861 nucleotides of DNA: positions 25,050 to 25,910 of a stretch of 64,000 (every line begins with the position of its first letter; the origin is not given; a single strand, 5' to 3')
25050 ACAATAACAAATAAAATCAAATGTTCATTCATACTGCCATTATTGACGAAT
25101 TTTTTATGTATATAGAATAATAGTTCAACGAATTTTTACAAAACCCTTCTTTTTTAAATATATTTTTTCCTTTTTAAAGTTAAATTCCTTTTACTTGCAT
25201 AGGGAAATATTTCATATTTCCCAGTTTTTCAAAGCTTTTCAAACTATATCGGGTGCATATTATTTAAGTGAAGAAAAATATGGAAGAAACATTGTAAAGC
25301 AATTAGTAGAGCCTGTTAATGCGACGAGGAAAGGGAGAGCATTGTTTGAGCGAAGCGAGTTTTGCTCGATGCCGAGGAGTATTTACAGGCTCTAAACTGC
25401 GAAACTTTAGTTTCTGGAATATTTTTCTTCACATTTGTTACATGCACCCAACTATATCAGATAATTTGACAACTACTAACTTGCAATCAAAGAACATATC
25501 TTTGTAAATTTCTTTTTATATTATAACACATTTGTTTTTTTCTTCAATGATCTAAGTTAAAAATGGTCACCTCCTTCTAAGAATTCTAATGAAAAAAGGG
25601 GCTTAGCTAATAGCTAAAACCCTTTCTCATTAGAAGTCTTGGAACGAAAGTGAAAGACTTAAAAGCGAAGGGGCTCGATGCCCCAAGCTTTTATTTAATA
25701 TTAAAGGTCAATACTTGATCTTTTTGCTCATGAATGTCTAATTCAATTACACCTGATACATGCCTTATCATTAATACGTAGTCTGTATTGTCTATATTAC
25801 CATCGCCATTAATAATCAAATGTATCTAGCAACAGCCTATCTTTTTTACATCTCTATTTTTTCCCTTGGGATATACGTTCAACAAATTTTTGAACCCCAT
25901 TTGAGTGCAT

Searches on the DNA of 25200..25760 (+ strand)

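Call 36: search_rna_families(source=window, start=25200, end=25760, threshold=evalue, max_evalue=10)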
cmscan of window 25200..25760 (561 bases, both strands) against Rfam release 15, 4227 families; matches with E-value up to 10: 17.
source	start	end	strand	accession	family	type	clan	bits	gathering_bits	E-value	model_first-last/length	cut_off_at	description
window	25567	25653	-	RF03616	MIR1888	Gene; miRNA;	-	34.7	72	3.6e-05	1-101/101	no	MIR1888 microRNA precursor family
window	25575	25644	+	RF00848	mir-61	Gene; miRNA;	-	30.5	77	0.00079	1-85/85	no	mir-61 microRNA precursor family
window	25577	25640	-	RF03269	mir-5697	Gene; miRNA;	-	27.8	50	0.0019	1-59/59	no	mir-5697 microRNA precursor family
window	25571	25646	-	RF04130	MIR7996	Gene; miRNA;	-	26.6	119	0.014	1-190/190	no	MIR7996 microRNA precursor family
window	25567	25653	+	RF03616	MIR1888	Gene; miRNA;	-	24.1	72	0.028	1-101/101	no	MIR1888 microRNA precursor family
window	25570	25651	+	RF03363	mir-6129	Gene; miRNA;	-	23.4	114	0.033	1-92/92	no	mir-6129 microRNA precursor family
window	25569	25650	-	RF03363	mir-6129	Gene; miRNA;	-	22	114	0.081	1-92/92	no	mir-6129 microRNA precursor family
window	25567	25653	-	RF04147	MIR6224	Gene; miRNA;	-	21.2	171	0.075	1-176/176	no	MIR6224 microRNA precursor family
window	25580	25641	+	RF03464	mir-465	Gene; miRNA;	CL00136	19.4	65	0.33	1-79/79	no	mir-465 microRNA precursor family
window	25531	25623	-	RF02527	SSRC38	Gene; sRNA;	-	19.1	80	0.57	1-166/166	no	Streptococcus sRNA SSRC38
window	25572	25647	-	RF04195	MIR6217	Gene; miRNA;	-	18.8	110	0.08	1-228/228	no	MIR6217 microRNA precursor family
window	25579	25639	-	RF03806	mir-2007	Gene; miRNA;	-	18.1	100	0.86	1-90/90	no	mir-2007 microRNA precursor family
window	25539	25646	+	RF04338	Plastid-psbJ-2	Cis-reg;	CL00152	16.3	65.6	1.5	1-144/144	no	Plastid-psbJ-2 3UTR RNA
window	25563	25658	-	RF00778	MIR473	Gene; miRNA;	-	16.1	52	1.5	1-84/84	no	MIR473 microRNA precursor family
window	25548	25665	-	RF04150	MIR2655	Gene; miRNA;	-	15.2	122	6.9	1-267/267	no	MIR2655 microRNA precursor family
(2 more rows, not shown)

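Call 98: search_dna_similar(query=window:25626-25695:+, collection=plasmids, mode=distant, max_evalue=0.01, max_rows=10)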
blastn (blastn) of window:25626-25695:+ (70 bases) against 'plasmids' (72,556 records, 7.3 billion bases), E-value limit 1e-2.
No match.

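Call 99: search_dna_similar(query=window:25626-25695:+, collection=phages, mode=distant, max_evalue=0.01, max_rows=10)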
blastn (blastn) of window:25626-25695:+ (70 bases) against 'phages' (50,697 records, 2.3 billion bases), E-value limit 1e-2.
No match.
